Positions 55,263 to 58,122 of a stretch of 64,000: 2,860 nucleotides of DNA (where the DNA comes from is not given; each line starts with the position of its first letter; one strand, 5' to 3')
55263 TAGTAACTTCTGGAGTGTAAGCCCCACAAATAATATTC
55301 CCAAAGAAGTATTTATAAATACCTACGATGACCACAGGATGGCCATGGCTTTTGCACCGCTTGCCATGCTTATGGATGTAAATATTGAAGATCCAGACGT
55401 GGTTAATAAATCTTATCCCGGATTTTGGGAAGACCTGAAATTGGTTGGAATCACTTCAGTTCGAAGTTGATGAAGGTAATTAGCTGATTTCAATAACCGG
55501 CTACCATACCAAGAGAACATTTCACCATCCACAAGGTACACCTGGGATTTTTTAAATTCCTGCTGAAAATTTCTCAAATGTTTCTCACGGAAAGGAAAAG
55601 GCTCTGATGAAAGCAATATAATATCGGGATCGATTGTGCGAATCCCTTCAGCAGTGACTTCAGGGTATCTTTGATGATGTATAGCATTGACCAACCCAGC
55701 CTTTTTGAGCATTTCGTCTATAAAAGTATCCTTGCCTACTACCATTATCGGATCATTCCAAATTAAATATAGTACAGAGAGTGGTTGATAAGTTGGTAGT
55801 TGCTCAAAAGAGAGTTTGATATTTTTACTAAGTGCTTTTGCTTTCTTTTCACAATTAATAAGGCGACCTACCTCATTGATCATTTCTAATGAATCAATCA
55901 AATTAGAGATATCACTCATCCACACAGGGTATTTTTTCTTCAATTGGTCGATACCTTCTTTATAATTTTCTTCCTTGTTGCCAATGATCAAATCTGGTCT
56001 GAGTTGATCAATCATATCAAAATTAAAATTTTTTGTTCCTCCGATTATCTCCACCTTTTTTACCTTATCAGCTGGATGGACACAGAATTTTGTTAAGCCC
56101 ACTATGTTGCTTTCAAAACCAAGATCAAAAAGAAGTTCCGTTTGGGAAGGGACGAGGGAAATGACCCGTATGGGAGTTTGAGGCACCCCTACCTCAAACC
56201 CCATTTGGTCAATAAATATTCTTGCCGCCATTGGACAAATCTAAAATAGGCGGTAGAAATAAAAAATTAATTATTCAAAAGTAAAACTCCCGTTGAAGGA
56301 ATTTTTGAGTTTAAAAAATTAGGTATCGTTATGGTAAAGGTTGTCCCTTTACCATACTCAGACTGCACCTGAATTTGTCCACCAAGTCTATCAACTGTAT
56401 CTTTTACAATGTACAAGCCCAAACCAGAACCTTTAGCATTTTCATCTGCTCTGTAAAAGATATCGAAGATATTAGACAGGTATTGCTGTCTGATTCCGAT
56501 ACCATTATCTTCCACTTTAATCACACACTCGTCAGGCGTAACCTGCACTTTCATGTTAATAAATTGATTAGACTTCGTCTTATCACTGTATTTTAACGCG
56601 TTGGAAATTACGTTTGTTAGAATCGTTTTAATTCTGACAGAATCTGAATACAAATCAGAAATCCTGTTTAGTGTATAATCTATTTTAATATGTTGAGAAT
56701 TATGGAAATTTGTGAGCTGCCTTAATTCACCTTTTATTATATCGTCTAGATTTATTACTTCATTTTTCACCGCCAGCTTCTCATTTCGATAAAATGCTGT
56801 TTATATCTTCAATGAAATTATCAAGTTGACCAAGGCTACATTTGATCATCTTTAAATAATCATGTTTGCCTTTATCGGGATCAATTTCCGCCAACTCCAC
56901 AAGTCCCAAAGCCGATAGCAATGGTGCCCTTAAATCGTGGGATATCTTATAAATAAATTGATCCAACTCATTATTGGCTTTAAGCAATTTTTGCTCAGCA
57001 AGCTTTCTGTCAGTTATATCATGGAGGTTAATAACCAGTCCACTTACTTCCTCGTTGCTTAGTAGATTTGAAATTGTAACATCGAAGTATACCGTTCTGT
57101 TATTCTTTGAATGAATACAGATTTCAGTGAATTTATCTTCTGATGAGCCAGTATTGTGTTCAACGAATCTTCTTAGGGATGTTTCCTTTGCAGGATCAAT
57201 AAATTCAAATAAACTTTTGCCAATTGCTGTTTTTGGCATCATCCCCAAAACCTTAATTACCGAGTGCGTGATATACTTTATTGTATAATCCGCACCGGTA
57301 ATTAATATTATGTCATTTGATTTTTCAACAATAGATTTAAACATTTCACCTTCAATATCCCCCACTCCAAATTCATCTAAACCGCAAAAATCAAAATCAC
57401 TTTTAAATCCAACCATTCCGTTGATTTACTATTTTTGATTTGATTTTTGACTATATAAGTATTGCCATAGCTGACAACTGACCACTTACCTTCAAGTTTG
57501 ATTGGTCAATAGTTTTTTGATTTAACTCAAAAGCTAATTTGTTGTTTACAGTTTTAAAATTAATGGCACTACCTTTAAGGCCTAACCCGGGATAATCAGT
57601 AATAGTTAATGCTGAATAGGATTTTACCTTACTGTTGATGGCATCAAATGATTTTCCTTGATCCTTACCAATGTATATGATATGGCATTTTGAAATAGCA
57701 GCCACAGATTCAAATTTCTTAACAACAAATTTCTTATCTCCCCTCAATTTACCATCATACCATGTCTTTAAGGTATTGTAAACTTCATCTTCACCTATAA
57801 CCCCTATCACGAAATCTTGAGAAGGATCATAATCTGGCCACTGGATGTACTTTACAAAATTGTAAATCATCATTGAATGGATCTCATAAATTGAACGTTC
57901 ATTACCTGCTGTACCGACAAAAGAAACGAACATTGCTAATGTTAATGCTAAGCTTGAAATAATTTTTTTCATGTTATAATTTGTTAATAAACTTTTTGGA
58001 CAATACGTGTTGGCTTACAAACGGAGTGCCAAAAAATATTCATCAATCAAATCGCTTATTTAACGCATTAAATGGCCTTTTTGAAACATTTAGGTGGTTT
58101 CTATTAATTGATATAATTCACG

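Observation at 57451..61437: Complete sigma54 circuit readable from sequence: activator, tandem enhancer, -24/-12 promoter, then yfiR and a kinase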

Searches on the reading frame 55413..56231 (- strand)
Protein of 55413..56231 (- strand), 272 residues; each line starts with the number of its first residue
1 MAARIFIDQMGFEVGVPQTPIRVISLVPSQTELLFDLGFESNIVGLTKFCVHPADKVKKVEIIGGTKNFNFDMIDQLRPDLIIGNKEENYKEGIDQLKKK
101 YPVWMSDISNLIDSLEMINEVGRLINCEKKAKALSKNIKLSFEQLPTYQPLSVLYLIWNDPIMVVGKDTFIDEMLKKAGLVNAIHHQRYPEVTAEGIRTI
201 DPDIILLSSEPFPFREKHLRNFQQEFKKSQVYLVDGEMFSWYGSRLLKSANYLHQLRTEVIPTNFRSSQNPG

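Call 5: search_protein_families(library=pfam, proteins=[window:55413-56231:-], max_evalue=0.01)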
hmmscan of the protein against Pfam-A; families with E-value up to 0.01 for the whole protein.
window:55413-56231:- (272 aa): 1 family
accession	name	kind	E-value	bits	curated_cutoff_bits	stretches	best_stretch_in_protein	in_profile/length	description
PF01497.23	Peripla_BP_2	-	1.4e-21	77.5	27.5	1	23-229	1-214/235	Periplasmic binding protein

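Call 65: search_protein_families(library=ncbifam, proteins=[window:55413-56231:-], max_evalue=0.00001)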
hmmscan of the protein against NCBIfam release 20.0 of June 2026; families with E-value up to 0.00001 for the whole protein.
window:55413-56231:- (272 aa): 6 families
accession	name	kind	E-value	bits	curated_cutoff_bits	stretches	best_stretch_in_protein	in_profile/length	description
NF038402.1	TroA_like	subfamily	8.9e-43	146.4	30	1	22-243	1-218/219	helical backbone metal receptor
TIGR04281.1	peripla_PGF_1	equivalog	1.2e-17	64.1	325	1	8-210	9-218/330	PGF-CTERM-anchored ABC transporter substrate-binding protein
NF002894.0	PRK03379.1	equivalog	2.3e-16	59.7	234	1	20-254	23-259/266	vitamin B12 ABC transporter substrate-binding protein BtuF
TIGR03659.1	IsdE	equivalog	9.5e-12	44.7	298.65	1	22-231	40-252/292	heme ABC transporter substrate-binding protein IsdE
TIGR03868.1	F420-O_ABCperi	hypoth_equivalog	7.4e-07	28.7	392.4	0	6-52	3-48/287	putative F420-0 ABC transporter substrate-binding protein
NF047879.1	catechol_SstD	exception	9.8e-06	24.8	450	0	13-145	64-209/343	ferrated catecholamine ABC transporter substrate-binding lipoprotein SstD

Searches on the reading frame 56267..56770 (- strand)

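Call 5: search_protein_families(library=pfam, proteins=[window:56267-56770:-], max_evalue=0.01)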
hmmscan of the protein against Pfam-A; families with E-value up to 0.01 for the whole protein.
window:56267-56770:- (167 aa): 4 families
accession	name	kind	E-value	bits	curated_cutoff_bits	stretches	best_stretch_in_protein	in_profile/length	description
PF02518.31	HATPase_c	-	2.7e-27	95.8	26.4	1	43-150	2-108/111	Histidine kinase-, DNA gyrase B-, and HSP90-like ATPase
PF14501.12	HATPase_c_5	-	1.3e-08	35.1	22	1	47-141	6-94/102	GHKL domain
PF13581.12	HATPase_c_2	-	3.9e-07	30.5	27.4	1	46-148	31-126/127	Histidine kinase-like ATPase domain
PF13589.12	HATPase_c_3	-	0.0068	16.9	25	0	49-114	5-66/137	Histidine kinase-, DNA gyrase B-, and HSP90-like ATPase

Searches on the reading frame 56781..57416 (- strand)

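Call 5: search_protein_families(library=pfam, proteins=[window:56781-57416:-], max_evalue=0.01)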
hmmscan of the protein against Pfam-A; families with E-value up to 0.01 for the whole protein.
window:56781-57416:- (211 aa): 4 families
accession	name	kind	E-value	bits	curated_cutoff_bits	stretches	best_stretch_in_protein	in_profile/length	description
PF00989.32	PAS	-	2.1e-08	34.6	22.6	1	24-134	1-113/113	PAS fold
PF13426.13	PAS_9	-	3.6e-08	34.1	27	1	35-136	2-103/103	PAS domain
PF00512.31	HisKA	-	4.1e-08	33.6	26.9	1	151-205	2-57/66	His Kinase A (phospho-acceptor) domain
PF08448.16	PAS_4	-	3.4e-06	27.7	23.1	1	30-138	1-109/110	PAS fold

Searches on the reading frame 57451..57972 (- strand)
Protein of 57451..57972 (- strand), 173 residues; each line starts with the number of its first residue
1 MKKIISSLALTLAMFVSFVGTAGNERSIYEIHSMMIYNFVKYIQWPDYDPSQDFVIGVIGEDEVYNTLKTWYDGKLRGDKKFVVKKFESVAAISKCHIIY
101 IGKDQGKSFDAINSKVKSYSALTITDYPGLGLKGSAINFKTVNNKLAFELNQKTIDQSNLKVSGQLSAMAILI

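Call 5: search_protein_families(library=pfam, proteins=[window:57451-57972:-], max_evalue=0.01)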
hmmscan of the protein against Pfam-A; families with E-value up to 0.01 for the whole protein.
window:57451-57972:- (173 aa): 1 family
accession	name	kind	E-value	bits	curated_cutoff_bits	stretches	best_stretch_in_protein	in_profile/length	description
PF13689.11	DUF4154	-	5e-34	117.9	24.9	1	29-170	1-142/143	YfiR/HmsC-like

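Call 65: search_protein_families(library=ncbifam, proteins=[window:57451-57972:-], max_evalue=0.00001)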
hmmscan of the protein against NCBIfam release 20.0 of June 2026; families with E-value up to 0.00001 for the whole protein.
window:57451-57972:- (173 aa): 2 families
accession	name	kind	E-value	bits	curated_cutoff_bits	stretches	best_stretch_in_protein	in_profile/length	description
NF053591.1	YfiR_like_TOL0243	equivalog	6.8e-29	100.8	125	1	31-170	4-146/150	TOL_0243 family YfiR-like periplasmic protein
NF053586.1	sequest_YfiR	equivalog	1.1e-08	35.3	85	1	34-164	7-134/141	regulatory sequestration protein YfiR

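Call 78: search_solved_structures(query=window:57451-57972:-, max_evalue=0.01)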
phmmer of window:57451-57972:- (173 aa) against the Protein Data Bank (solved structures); distinct sequences matched with E-value up to 0.01: 0.
